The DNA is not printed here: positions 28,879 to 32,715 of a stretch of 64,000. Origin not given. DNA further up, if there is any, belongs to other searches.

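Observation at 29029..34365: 1778-aa STAND NTPase with N-terminal Cap4-like (DUF4297) nuclease-like domain: candidate antiviral sensor-effector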

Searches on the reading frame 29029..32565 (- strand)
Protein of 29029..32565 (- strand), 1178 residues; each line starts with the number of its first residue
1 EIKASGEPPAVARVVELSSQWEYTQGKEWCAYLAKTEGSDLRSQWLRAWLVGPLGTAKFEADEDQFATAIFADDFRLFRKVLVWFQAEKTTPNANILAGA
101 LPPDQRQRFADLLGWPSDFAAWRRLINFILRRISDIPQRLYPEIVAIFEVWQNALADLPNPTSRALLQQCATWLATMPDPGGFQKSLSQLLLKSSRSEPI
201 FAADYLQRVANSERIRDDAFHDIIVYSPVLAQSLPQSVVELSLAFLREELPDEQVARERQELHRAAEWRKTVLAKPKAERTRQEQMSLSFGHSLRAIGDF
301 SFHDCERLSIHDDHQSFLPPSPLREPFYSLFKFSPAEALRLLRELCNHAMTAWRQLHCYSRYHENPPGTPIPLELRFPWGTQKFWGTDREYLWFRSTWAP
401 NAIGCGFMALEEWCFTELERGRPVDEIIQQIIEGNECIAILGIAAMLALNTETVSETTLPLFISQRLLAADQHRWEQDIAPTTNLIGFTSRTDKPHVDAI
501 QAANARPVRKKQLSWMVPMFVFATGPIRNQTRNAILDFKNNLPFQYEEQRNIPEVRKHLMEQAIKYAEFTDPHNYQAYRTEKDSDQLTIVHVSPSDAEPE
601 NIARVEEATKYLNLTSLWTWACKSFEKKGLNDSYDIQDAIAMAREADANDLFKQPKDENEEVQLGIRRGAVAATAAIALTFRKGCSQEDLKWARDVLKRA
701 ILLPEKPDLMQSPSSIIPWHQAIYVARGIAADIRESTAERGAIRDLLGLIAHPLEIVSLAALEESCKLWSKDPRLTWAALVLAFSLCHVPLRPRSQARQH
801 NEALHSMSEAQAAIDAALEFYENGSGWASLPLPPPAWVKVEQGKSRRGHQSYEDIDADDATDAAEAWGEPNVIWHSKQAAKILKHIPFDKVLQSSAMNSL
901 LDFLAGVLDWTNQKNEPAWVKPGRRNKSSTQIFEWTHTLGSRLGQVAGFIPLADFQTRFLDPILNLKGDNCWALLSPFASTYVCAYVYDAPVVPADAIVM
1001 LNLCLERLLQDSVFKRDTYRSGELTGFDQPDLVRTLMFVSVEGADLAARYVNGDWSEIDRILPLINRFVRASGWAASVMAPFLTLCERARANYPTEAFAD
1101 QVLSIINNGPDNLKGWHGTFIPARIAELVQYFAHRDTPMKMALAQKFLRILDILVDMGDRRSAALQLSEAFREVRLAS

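Call 7: search_protein_families(library=pfam, proteins=[window:29029-32565:-], max_evalue=10)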
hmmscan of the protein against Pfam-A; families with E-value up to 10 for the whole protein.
window:29029-32565:- (1178 aa): 0 families

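Call 36: search_solved_structures(query=A2, max_evalue=1, show_alignments=3)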
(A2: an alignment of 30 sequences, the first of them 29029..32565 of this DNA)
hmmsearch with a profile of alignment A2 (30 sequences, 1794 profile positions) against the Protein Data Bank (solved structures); distinct sequences matched with E-value up to 1: 1.
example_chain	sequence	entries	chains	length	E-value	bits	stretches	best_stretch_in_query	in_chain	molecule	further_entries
8dgf_A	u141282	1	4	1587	2.1e-07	31.9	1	926-1321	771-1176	ATP-binding protein Avs4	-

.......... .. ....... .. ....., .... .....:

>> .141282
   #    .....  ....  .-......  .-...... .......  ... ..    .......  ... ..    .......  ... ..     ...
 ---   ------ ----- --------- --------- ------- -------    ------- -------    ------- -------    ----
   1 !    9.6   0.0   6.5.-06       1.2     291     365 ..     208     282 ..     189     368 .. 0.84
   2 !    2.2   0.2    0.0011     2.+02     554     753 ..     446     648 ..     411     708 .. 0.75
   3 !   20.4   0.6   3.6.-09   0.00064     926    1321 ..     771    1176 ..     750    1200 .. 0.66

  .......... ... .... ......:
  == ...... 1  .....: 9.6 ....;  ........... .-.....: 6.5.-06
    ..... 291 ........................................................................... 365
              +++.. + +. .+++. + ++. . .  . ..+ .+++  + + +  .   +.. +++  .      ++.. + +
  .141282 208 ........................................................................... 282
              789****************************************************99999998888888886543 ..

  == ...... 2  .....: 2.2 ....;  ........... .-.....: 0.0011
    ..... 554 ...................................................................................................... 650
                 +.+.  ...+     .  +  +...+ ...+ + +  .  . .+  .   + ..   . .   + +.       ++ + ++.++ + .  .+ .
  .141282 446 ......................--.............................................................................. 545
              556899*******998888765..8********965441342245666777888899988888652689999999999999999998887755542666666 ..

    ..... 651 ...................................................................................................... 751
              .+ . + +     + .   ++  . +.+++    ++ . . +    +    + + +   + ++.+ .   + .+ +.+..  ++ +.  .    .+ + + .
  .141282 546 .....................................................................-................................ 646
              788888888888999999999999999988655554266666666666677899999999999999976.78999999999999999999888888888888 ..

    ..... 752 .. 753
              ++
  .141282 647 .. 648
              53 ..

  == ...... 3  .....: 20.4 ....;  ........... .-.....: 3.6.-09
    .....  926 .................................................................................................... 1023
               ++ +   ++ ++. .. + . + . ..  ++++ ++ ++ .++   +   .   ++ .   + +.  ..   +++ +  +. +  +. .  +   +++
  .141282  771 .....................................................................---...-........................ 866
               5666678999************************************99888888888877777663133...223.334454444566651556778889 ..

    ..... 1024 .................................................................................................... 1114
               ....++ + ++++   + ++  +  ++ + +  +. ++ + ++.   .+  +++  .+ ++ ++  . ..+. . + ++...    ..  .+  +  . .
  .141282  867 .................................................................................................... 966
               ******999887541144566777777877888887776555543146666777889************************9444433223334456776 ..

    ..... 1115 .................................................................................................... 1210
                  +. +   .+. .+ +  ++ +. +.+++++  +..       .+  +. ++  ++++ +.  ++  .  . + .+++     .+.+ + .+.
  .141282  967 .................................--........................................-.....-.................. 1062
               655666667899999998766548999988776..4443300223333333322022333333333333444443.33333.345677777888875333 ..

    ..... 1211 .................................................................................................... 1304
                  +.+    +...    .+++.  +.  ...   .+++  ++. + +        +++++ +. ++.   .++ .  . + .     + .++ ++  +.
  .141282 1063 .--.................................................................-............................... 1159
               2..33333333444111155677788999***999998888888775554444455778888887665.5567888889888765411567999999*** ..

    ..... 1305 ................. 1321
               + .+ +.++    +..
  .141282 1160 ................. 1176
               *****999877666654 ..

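Call 47: predict_structure(alignment_id=A2)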
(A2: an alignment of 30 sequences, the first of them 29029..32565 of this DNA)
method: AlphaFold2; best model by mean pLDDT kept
length: 1178 residues; sequences in the alignment: 30
mean_pLDDT: 63.2   pTM: 0.50
mean pLDDT of the five models: 63.2, 61.7, 60.2, 53.7, 53.6
residues with pLDDT >= 90: 131; 70-90: 358; 50-70: 297; < 50: 392
segments of 3 or more residues with pLDDT < 50: 1-74, 89-92, 95-97, 134-136, 290-321, 355-398, 442-500, 502-510, 513-515, 517-519, 521-524, 535-552, 554-556, 558-612, 709-715, 795-801, 842-865, 917-931, 1041-1046, 1110-1114, 1159-1165
pLDDT, mean of each block of 10 residues (from residue 1): 32 39 42 45 38 34 38 52 53 51 58 58 59 51 62 63 70 64 65 76 78 66 70 78 71 53 66 79 66 28 30 30 67 83 68 48 42 33 42 43 65 72 72 64 44 35 33 32 32 45 47 49 53 48 39 46 42 45 40 41 39 61 68 71 79 64 74 91 86 91 65 57 92 87 92 86 94 94 91 51 74 92 89 76 42 36 52 82 91 92 88 58 39 76 88 89 81 89 85 86 88 57 63 79 50 76 86 66 85 90 73 50 81 84 86 63 49 54
secondary structure, 60 per line:
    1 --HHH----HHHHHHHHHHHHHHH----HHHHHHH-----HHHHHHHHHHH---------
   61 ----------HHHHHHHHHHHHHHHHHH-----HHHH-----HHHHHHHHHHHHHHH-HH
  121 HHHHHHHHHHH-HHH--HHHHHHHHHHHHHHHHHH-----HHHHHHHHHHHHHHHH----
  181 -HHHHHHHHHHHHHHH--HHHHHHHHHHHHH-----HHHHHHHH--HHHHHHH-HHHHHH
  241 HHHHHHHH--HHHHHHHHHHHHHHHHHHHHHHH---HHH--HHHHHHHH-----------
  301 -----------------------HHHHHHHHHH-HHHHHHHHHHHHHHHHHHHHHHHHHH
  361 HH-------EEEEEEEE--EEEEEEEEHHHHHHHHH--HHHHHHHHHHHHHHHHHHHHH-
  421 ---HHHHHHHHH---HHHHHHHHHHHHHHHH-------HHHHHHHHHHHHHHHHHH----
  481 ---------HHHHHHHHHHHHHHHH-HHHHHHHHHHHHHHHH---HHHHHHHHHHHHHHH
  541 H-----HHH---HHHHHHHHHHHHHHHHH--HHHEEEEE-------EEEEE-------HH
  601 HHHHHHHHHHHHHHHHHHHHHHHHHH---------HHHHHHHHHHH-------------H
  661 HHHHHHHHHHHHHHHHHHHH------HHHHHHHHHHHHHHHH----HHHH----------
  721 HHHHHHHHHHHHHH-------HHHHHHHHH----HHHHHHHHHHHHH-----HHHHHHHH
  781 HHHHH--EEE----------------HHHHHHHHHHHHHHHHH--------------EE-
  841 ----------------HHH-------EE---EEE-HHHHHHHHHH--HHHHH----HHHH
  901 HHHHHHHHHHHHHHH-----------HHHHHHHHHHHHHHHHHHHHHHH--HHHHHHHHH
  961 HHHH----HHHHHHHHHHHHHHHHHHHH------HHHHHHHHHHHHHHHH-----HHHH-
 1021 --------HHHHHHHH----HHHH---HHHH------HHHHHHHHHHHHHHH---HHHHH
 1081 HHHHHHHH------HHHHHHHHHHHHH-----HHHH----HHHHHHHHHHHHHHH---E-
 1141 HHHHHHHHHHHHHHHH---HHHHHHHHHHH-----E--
elements in order (helices of 4 or more, strands of 3 or more residues): H10-24 H29-35 H41-51 H71-88 H94-97 H103-117 H119-131 H138-155 H161-176 H182-196 H199-211 H217-224 H227-233 H235-248 H251-273 H282-289 H324-333 H335-362 E370-377 E380-387 H388-396 H399-419 H424-432 H436-451 H459-476 H490-505 H507-522 H526-541 H553-569 E575-579 E587-591 H599-626 H636-646 H660-680 H687-702 H707-710 H721-734 H742-750 H755-767 H773-785 E788-790 H807-823 E872-874 H876-885 H888-892 H897-915 H927-949 H952-964 H969-988 H995-1010 H1016-1019 H1029-1036 H1041-1044 H1048-1051 H1058-1072 H1076-1088 H1095-1107 H1113-1116 H1121-1135 H1141-1156 H1160-1170

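Call 50: fold_search(model_id=the predicted structure, library=pdb)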
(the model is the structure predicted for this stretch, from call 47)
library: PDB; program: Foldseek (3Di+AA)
matches with E <= 10: 879; with E <= 0.001: 35
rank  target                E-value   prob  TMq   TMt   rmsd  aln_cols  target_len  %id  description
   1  8dgf_B                3.9e-08  1.00  0.36  0.30  19.8      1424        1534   12  Avs4 bound to phage PhiV-1 portal (released 2022-08-03)
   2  8dgf_A                7.8e-08  1.00  0.41  0.33  17.3      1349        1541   11  Avs4 bound to phage PhiV-1 portal (released 2022-08-03)
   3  9oga                  1.2e-04  1.00  0.19  0.22  19.9      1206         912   10  Cryo-EM structure of human full-length XPO1 conjugated with selinexor (released 2025-11-26)
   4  8cmk_B                1.7e-04  1.00  0.19  0.23  22.6      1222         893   12  Transportin-3 TNPO3 in complex with RSY region of CIRBP (released 2024-03-06)
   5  7kzq_U                1.7e-04  0.99  0.15  0.15  30.9      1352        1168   11  Structure of the human Fanconi anaemia Core-ID complex (released 2021-03-10)
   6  1qgk_A                1.8e-04  1.00  0.19  0.23  23.0      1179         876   11  STRUCTURE OF IMPORTIN BETA BOUND TO THE IBB DOMAIN OF IMPORTIN ALPHA (released 1999-05-24)
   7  7unk_A                1.8e-04  1.00  0.18  0.19  30.0      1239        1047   11  Structure of Importin-4 bound to the H3-H4-ASF1 histone-histone chaperone complex (released 2022-09-21)
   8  4xri                  2.1e-04  1.00  0.25  0.31  20.3      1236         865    9  Crystal Structure of Importin Beta in an Ammonium Sulfate Condition (released 2016-01-27)
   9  2xwu_B                2.2e-04  1.00  0.20  0.24  23.5      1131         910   12  CRYSTAL STRUCTURE OF IMPORTIN 13 - UBC9 COMPLEX (released 2010-12-29)
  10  9m1n_D                2.2e-04  1.00  0.18  0.18  25.7      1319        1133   11  Cryo-EM structure of the TBC-DC-Arl2-alpha-beta-tubulin complex with GDP-AlFx (released 2025-10-22)
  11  7zbz_D                2.6e-04  1.00  0.16  0.16  27.0      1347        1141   10  CAND1 delhairpin-SCF-SKP2 CAND1 partly engaged SCF partly rocked (released 2023-04-19)
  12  3lww_C                2.7e-04  1.00  0.20  0.24  22.3      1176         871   11  Structure of an open and closed conformation of Human Importin Beta bound to the Snurportin1 IBB-domain trapped in the (released 2010-06-02)
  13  9og9                  3.6e-04  1.00  0.20  0.23  19.5      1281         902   11  Cryo-EM structure of human full-length XPO1 (unliganded) (released 2025-11-26)
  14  9hcj_B0               3.6e-04  0.99  0.15  0.11  40.2      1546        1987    9  D. discoideum nuclear pore complex (released 2024-12-25)
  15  9ce3_A                3.7e-04  1.00  0.14  0.13  43.3      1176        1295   11  Structure of the TSC:WIPI3 lysosomal recruitment complex (released 2024-12-04)
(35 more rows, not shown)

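Call 52: search_protein_representatives(protein=window:29029-32565:-)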
Query: 1178 residues. Proteins with E-value up to 0.001 (for the whole library): 978; up to 1e-10: 644; up to 1e-30: 309. The best 150 are listed.
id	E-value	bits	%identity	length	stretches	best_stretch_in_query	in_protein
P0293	0.0e+00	1472.1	58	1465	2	155-1176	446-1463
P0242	0.0e+00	1372.6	54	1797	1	2-1176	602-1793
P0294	0.0e+00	1232.9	50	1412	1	1-1177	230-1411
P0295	0.0e+00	1167.9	59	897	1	273-1176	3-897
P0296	0.0e+00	1113.6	48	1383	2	300-1176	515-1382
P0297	0.0e+00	1047.7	45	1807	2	176-1176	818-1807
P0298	1.1e-297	1007.1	44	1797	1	3-1175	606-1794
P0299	1.5e-290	983.4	45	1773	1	3-1177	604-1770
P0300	2.8e-288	975.9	43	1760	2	298-1176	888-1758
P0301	1.8e-282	956.6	43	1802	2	180-1176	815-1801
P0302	1.1e-279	947.4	43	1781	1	3-1178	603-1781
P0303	1.2e-276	937.4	43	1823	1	5-1176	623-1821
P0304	2.7e-271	919.6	42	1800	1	2-1175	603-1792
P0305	2.9e-271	919.5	41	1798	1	2-1176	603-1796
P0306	1.0e-270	917.8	42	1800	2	155-1177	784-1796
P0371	1.8e-151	522.8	34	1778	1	2-1176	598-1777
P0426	8.1e-82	292.1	28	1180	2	313-1166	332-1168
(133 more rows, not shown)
